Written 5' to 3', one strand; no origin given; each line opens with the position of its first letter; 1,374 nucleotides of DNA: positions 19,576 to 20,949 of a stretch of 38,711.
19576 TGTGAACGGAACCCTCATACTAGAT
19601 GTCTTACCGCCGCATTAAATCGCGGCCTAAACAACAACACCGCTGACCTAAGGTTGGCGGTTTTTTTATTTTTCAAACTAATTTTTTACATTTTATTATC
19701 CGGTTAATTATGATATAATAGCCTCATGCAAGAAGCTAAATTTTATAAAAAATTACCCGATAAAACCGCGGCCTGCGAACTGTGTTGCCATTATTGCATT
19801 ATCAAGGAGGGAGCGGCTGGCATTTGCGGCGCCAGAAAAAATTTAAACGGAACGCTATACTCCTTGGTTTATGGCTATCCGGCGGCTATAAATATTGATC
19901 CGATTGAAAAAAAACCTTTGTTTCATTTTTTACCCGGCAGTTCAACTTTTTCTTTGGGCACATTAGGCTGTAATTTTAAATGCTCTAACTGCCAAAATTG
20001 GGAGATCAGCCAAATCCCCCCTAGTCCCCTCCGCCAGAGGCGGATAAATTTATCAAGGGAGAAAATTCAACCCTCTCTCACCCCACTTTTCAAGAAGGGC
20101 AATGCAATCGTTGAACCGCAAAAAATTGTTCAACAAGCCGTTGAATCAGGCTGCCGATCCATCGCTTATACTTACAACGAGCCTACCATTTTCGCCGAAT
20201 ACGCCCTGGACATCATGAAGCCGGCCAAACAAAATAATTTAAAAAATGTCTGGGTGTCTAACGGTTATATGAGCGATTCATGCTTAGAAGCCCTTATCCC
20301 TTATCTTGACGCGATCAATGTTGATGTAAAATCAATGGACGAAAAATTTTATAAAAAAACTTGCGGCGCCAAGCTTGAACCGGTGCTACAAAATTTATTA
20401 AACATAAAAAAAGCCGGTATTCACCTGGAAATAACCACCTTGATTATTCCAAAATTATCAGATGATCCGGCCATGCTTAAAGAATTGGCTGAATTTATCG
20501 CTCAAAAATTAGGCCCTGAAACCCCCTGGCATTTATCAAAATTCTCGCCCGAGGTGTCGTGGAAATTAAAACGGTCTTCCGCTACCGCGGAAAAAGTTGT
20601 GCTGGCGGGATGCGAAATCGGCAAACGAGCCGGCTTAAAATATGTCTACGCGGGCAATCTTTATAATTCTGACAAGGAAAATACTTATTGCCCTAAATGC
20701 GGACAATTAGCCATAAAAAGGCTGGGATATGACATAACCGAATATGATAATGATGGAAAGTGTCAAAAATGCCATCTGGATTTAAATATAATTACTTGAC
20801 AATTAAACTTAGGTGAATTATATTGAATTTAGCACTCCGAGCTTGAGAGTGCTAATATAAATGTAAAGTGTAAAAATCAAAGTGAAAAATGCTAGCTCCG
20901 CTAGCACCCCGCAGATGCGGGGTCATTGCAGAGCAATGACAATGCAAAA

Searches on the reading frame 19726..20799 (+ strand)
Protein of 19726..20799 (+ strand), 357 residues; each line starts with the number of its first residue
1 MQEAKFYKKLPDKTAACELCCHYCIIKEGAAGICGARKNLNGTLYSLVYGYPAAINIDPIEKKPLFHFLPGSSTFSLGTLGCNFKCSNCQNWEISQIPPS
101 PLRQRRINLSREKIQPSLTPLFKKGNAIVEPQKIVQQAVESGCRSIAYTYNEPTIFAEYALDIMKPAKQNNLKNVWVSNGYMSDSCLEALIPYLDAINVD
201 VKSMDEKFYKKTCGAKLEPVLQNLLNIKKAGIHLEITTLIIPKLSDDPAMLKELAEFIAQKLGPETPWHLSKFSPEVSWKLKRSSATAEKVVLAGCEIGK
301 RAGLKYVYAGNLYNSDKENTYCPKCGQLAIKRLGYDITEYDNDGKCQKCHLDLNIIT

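Call 9: search_protein_families(library=pfam, proteins=[window:19726-20799:+], max_evalue=0.001)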
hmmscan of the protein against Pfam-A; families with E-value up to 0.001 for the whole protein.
window:19726-20799:+ (357 aa): 2 families
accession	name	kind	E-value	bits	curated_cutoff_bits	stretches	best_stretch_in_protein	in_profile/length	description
PF04055.27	Radical_SAM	-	2.4e-18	67.3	29.5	1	79-248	4-158/166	Radical SAM superfamily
PF13353.11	Fer4_12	-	0.00017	22.3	22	1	79-207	12-121/137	4Fe-4S single cluster domain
